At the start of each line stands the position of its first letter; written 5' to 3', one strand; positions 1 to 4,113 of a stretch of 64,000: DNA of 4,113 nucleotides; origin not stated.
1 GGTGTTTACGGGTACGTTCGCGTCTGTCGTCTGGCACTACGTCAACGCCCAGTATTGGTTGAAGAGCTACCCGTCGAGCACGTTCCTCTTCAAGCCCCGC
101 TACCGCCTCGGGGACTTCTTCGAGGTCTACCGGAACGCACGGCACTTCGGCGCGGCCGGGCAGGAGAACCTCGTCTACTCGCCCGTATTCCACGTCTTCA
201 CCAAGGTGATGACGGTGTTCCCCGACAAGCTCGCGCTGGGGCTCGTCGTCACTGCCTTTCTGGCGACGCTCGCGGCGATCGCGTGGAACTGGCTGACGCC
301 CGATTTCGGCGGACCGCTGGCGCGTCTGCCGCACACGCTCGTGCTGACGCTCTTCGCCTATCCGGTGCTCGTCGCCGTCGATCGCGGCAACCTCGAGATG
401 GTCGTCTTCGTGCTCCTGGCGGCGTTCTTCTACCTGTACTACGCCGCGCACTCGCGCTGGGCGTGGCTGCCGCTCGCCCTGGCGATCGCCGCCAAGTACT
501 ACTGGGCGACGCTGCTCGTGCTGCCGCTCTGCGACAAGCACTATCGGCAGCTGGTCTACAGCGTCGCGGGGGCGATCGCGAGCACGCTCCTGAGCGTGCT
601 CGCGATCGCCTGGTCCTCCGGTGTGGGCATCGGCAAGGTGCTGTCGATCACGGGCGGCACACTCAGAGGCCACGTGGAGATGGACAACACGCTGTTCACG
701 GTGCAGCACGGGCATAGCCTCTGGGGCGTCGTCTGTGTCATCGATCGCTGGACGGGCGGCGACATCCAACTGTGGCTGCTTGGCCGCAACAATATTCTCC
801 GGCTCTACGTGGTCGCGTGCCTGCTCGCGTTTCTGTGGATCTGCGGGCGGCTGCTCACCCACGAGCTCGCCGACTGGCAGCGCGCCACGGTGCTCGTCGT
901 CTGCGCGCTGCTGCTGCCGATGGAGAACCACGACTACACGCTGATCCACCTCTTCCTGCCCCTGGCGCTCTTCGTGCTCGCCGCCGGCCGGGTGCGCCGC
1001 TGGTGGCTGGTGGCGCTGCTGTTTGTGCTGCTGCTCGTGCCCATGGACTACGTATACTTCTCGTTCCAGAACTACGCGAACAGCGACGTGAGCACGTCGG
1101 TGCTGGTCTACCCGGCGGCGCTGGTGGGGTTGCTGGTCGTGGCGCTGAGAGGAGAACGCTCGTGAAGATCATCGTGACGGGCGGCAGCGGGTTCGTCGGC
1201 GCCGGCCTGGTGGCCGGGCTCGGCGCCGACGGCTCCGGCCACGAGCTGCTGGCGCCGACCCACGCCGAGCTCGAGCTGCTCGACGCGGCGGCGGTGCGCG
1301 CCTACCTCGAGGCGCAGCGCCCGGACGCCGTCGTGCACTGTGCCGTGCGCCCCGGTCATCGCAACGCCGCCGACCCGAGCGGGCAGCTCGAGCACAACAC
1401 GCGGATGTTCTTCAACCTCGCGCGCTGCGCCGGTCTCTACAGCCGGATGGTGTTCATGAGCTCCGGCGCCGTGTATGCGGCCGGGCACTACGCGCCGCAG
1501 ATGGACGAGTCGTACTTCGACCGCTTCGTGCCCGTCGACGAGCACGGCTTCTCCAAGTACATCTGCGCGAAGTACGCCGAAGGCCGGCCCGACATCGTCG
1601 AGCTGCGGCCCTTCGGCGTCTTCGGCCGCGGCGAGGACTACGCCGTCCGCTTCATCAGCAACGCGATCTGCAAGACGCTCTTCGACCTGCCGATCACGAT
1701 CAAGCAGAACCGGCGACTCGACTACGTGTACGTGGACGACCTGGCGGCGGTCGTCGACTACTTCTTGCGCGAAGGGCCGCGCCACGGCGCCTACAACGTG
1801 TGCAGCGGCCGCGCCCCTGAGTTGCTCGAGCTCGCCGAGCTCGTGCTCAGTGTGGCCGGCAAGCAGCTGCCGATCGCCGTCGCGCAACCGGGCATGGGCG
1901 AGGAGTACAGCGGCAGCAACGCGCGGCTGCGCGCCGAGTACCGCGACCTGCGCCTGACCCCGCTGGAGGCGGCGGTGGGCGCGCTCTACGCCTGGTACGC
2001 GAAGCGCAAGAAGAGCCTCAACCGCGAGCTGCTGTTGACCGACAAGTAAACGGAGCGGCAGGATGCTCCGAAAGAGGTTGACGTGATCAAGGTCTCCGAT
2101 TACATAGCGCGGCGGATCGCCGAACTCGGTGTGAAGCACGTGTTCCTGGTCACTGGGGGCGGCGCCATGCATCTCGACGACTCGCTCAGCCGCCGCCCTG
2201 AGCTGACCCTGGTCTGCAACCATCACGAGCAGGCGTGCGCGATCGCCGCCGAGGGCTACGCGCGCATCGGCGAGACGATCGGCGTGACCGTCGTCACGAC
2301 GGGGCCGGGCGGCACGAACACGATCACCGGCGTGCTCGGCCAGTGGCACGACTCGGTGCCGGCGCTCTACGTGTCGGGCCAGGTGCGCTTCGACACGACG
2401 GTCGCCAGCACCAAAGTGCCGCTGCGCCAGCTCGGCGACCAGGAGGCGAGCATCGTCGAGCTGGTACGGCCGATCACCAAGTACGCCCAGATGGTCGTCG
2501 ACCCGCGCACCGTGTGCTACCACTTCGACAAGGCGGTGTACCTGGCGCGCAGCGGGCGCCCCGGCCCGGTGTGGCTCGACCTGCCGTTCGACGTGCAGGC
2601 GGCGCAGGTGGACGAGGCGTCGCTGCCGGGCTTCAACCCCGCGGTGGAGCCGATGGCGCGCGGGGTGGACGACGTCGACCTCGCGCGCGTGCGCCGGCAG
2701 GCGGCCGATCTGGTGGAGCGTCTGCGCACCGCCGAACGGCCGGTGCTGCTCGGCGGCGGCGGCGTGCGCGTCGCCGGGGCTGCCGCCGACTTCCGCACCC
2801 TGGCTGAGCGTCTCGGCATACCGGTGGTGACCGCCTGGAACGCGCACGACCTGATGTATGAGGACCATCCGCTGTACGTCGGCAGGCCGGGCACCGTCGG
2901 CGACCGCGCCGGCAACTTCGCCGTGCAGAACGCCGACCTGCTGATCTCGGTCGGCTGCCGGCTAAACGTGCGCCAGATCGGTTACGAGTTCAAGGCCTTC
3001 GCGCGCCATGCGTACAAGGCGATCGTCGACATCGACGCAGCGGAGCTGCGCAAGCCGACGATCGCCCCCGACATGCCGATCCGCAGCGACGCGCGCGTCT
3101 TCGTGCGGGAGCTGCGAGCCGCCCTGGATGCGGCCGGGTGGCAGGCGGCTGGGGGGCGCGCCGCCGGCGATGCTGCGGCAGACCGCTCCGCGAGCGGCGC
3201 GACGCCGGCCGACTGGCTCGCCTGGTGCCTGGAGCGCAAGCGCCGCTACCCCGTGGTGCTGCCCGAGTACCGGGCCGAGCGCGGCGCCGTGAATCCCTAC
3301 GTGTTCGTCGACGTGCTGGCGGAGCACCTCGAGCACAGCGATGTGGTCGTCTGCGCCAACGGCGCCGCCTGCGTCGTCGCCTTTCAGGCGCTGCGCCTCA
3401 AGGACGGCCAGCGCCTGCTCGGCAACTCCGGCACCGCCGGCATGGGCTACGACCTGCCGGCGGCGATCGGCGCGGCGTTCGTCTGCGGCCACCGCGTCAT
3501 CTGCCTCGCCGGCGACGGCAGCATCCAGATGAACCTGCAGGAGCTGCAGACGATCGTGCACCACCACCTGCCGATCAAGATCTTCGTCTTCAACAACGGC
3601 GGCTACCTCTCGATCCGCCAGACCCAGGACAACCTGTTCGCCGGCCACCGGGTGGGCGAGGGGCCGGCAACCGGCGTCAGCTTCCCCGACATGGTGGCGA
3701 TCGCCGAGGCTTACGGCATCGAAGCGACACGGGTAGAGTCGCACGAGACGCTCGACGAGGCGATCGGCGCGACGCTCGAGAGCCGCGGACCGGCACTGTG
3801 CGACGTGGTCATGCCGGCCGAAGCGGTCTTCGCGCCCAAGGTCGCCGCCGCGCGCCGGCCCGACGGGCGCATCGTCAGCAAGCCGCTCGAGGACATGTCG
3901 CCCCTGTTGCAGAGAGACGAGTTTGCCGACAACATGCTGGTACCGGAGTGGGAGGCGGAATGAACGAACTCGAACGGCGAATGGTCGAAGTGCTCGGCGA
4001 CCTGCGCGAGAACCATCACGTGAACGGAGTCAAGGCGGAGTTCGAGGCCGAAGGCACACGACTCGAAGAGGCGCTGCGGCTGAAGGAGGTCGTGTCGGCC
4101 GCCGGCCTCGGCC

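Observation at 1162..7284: Unusual six-gene cassette (ThDP enzyme, HpcH-like aldolase, SDR, DHQS-like cyclase, HAD phosphatase, epimerase): candidate pathway for a higher-carbon, branched or carbocyclic sugar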

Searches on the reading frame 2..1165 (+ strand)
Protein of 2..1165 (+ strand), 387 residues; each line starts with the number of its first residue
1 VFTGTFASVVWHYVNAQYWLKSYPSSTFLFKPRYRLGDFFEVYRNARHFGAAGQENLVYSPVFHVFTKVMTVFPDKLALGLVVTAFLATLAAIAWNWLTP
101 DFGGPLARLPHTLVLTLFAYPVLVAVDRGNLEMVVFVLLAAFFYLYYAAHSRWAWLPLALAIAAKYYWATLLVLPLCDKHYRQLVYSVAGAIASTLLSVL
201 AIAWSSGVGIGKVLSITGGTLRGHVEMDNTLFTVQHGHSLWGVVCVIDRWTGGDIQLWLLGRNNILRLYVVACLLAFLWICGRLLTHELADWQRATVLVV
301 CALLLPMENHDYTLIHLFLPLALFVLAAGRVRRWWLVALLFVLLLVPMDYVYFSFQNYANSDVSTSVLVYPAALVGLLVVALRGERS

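Call 4: search_protein_families(library=pfam, proteins=[window:2-1165:+], max_evalue=0.01)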
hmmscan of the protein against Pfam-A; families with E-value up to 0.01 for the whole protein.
window:2-1165:+ (387 aa): 1 family
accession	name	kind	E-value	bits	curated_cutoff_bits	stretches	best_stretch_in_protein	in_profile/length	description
PF09594.16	GT87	-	6.1e-06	26.6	25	1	58-300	2-230/237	Glycosyltransferase family 87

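Call 5: search_protein_families(library=ncbifam, proteins=[window:2-1165:+], max_evalue=0.01)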
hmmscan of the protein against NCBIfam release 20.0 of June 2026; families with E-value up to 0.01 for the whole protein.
window:2-1165:+ (387 aa): 0 families

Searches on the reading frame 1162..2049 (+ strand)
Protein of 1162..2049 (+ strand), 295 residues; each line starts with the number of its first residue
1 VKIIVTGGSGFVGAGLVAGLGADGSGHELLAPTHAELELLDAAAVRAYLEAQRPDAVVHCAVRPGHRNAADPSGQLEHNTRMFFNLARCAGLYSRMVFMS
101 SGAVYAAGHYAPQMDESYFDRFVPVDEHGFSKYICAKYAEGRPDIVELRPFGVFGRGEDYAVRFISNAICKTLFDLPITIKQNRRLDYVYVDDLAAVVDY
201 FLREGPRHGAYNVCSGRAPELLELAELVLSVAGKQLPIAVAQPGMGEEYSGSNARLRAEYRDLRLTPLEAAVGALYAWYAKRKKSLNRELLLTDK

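Call 4: search_protein_families(library=pfam, proteins=[window:1162-2049:+], max_evalue=0.01)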
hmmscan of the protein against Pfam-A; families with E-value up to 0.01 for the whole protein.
window:1162-2049:+ (295 aa): 4 families
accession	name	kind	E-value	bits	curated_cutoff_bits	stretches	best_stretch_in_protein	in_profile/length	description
PF01370.27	Epimerase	-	1.8e-29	103.3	20.9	1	3-214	1-240/240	NAD dependent epimerase/dehydratase family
PF04321.23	RmlD_sub_bind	-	5.3e-13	49.1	27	1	1-271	1-266/287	RmlD substrate binding domain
PF16363.11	GDP_Man_Dehyd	-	4.3e-05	23.6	27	1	37-240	59-274/332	GDP-mannose 4,6 dehydratase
PF01073.25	3Beta_HSD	-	6.6e-05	22.5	22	0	147-196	175-223/280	3-beta hydroxysteroid dehydrogenase/isomerase family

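Call 5: search_protein_families(library=ncbifam, proteins=[window:1162-2049:+], max_evalue=0.01)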
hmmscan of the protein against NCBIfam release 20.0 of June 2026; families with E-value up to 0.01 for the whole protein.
window:1162-2049:+ (295 aa): 12 families
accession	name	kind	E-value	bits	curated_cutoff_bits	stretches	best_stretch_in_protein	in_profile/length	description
TIGR02197.1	heptose_epim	equivalog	2.2e-16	59.9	274.6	1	3-238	1-266/316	ADP-glyceromanno-heptose 6-epimerase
NF047922.1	GDPFucSynFcl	equivalog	9.8e-14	51.5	500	1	2-114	4-118/308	GDP-L-fucose synthase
TIGR01179.1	galE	equivalog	3.9e-11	42.4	262.3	1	34-158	51-181/332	UDP-glucose 4-epimerase GalE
TIGR01214.1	rmlD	equivalog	2.6e-10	39.9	224.05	1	2-279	1-275/285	dTDP-4-dehydrorhamnose reductase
TIGR01181.1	dTDP_gluc_dehyt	equivalog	4.1e-09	36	365.1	1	163-285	190-317/321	dTDP-glucose 4,6-dehydratase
NF008360.0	PRK11150.1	equivalog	3.5e-08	33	452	1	97-234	112-256/310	ADP-glyceromanno-heptose 6-epimerase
NF043036.1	ErythonDh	equivalog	0.00012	21.3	325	0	1-31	1-31/321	D-erythronate dehydrogenase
NF042422.1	oxyalk_red_OleD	equivalog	0.00014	21.4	580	1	1-105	1-114/329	2-alkyl-3-oxoalkanoate reductase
NF007490.0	PRK10084.1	subfamily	0.00041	19.4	649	0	1-18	1-18/361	dTDP-glucose 4,6-dehydratase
TIGR01777.1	yfcH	hypoth_equivalog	0.00087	18.9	207.35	0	3-35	1-33/292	TIGR01777 family oxidoreductase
NF058621.1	DiazavRedAvaA7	equivalog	0.003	17.2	400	1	1-116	1-128/304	3-diazoavenalumate denitrifying reductase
TIGR03466.1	HpnA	hypoth_equivalog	0.0062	15.4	367.65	0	1-51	1-54/327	hopanoid-associated sugar epimerase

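Call 42: search_solved_structures(query=window:1162-2049:+, max_evalue=0.00001, show_alignments=0)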
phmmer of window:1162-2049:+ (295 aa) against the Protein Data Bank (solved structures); distinct sequences matched with E-value up to 0.00001: 17.
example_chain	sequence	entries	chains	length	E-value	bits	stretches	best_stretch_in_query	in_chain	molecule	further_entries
4lw8_A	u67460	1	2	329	1.4e-12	50.8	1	35-271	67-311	Putative epimerase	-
6x3b_A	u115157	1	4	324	4.1e-11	46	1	2-244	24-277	GDP-6-deoxy-D-mannose reductase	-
6wjb_A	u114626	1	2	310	1.2e-09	41.2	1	2-267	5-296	NAD-dependent epimerase/dehydratase family protein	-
6wj9_A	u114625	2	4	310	2.6e-09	40.1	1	2-267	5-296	NAD-dependent epimerase/dehydratase family protein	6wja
8w3u_A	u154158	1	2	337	6.3e-09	38.8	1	2-233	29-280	dTDP-glucose 4,6-dehydratase related protein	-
9ar1_A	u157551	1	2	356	7.4e-09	38.6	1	2-233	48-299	dTDP-glucose 4,6-dehydratase related protein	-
4e5y_A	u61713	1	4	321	4.2e-08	36.1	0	1-65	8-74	GDP-L-fucose synthase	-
4b8w_A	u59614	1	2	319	4.6e-08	36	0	1-65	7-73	GDP-L-FUCOSE SYNTHASE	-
4b8z_A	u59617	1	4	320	4.7e-08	36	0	1-65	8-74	GDP-L-FUCOSE SYNTHASE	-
4bkp_A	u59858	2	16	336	5e-08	35.9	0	1-65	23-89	GDP-L-FUCOSE SYNTHASE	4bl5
9gpi_D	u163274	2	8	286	1.1e-07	34.7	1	3-133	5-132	dTDP-4-dehydrorhamnose reductase, putative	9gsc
6dnt_A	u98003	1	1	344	1.5e-07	34.3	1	3-238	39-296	NAD-dependent epimerase/dehydratase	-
1eq2_A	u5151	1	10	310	3e-07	33.3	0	96-232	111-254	ADP-L-GLYCERO-D-MANNOHEPTOSE 6-EPIMERASE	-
3ehe_A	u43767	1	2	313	4e-07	32.9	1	3-233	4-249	UDP-glucose 4-epimerase (GalE-1)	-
2x6t_A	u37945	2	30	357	8.3e-07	31.9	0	96-232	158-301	ADP-L-GLYCERO-D-MANNO-HEPTOSE-6-EPIMERASE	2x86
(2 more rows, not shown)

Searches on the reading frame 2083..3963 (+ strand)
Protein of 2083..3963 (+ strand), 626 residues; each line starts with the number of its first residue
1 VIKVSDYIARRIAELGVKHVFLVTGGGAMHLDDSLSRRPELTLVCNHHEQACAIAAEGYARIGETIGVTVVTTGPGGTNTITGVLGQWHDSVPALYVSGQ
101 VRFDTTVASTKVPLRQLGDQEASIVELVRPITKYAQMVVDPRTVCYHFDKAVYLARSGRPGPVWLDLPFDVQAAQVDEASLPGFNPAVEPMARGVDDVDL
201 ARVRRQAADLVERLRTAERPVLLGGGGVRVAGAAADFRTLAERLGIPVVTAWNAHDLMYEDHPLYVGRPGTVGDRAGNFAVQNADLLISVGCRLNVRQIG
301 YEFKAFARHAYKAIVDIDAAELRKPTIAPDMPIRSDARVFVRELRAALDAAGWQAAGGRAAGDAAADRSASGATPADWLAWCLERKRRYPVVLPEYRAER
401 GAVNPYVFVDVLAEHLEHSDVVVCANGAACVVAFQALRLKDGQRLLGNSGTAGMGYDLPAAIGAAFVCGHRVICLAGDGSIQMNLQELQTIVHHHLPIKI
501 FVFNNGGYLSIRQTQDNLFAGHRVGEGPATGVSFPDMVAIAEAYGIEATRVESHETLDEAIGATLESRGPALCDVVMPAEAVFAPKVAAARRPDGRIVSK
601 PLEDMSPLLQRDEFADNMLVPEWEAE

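Call 4: search_protein_families(library=pfam, proteins=[window:2083-3963:+], max_evalue=0.01)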
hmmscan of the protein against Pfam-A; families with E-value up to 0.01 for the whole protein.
window:2083-3963:+ (626 aa): 3 families
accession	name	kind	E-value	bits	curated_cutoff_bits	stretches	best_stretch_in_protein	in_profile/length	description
PF02775.26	TPP_enzyme_C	-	5.2e-37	127.4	21.9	1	427-575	3-151/151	Thiamine pyrophosphate enzyme, C-terminal TPP binding domain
PF00205.28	TPP_enzyme_M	-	9.4e-35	119.7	30.4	1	209-344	3-137/137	Thiamine pyrophosphate enzyme, central domain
PF02776.23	TPP_enzyme_N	-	9.7e-30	103.2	26.8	1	3-107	2-106/119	Thiamine pyrophosphate enzyme, N-terminal TPP binding domain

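Call 5: search_protein_families(library=ncbifam, proteins=[window:2083-3963:+], max_evalue=0.01)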
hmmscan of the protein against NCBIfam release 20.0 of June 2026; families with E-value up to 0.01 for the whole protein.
window:2083-3963:+ (626 aa): 54 families (the best 25 are shown)
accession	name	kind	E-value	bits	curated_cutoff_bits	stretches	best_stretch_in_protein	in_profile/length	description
TIGR00118.1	acolac_lg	equivalog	2.3e-99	333.4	538.35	1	5-589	4-546/557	biosynthetic-type acetolactate synthase large subunit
NF004710.0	PRK06048.1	equivalog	1.9e-94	317.1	976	2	5-350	11-338/561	acetolactate synthase large subunit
NF004919.0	PRK06276.1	equivalog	3.4e-94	316.2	866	1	5-581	4-542/582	acetolactate synthase large subunit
NF006524.0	PRK08978.1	equivalog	6e-94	315.3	738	1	6-587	5-534/548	acetolactate synthase 2 catalytic subunit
NF005860.0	PRK07789.1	equivalog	1.9e-92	310.6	881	1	5-613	37-611/615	acetolactate synthase large subunit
NF005584.0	PRK07282.1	equivalog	1.3e-87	294.6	970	1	5-591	13-554/566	acetolactate synthase large subunit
NF006016.1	PRK08155.1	equivalog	1e-86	291.6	870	1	7-587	8-542/554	acetolactate synthase large subunit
NF005651.0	PRK07418.1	subfamily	7.6e-86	288.6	942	1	13-590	30-572/617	acetolactate synthase large subunit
NF005824.0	PRK07710.1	equivalog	1e-85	288.2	976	1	15-589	30-560/573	acetolactate synthase large subunit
NF005228.0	PRK06725.1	equivalog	9.7e-83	278.3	991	2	7-339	21-335/571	acetolactate synthase large subunit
NF006581.0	PRK09107.1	equivalog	3.4e-79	266.7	974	1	7-587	16-563/595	acetolactate synthase 3 large subunit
NF006319.0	PRK08527.1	equivalog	3.5e-79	266.7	905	2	5-349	7-334/565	acetolactate synthase large subunit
NF005058.0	PRK06466.1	equivalog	4.4e-78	263.2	951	1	4-566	6-535/574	acetolactate synthase 3 large subunit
NF006052.0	PRK08199.1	subfamily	4.4e-77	259.7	539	1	8-583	14-543/559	thiamine pyrophosphate protein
NF005409.0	PRK06965.1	equivalog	1.5e-71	241.6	1035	1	8-583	27-568/587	acetolactate synthase 3 catalytic subunit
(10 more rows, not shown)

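Call 41: search_solved_structures(query=window:2083-3963:+, max_evalue=1e-20, show_alignments=0)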
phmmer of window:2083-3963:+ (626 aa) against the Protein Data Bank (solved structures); distinct sequences matched with E-value up to 1e-20: 136 (the best 60 are shown).
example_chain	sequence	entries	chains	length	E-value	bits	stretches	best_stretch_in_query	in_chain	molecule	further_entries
8rph_A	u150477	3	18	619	1.8e-131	443.1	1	2-618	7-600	Thiamine pyrophosphate-binding protein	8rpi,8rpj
5ahk_A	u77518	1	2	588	6.6e-74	252.9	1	2-328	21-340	ACETOLACTATE SYNTHASE II, LARGE SUBUNIT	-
7u25_A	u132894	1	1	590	8.6e-64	219.5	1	5-587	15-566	Acetolactate synthase, chloroplastic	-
3e9y_A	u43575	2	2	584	3.7e-63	217.4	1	5-587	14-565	Acetolactate synthase, chloroplastic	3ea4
7tzz_A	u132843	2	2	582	8.8e-63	216.2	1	5-587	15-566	Acetolactate synthase, chloroplastic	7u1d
7stq_A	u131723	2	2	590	9.7e-63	216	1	5-587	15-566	Acetolactate synthase, chloroplastic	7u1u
6u9h_A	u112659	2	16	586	1.2e-62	215.8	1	5-587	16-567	Acetolactate synthase, chloroplastic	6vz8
1ybh_A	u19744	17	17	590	1.2e-62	215.7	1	5-587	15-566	Acetolactate synthase, chloroplast | Acetolactate synthase | Acetolactate synthase, chloroplastic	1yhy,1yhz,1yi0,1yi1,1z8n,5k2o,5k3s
8et5_A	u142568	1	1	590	1.4e-62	215.5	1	5-587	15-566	Acetolactate synthase, chloroplastic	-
6lpi_A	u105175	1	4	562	6.5e-57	196.8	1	6-341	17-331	Acetolactate synthase isozyme 1 large subunit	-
1jsc_A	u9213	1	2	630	6.8e-53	183.5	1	15-592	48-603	ACETOHYDROXY-ACID SYNTHASE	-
6u9d_A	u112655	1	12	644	7.4e-53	183.4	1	15-591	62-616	Acetolactate synthase catalytic subunit, mitochondrial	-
1n0h_A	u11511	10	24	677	9.1e-53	183.1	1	16-591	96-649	Acetolactate synthase | Acetolactate synthase, mitochondrial | Acetolactate synthase catalytic subunit, mitochondrial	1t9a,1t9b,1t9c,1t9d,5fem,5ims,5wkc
9yjz_A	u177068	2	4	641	2.1e-51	178.6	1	12-589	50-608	Acetolactate synthase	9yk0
7egv_A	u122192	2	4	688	5.2e-50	174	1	13-599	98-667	Acetolactate synthase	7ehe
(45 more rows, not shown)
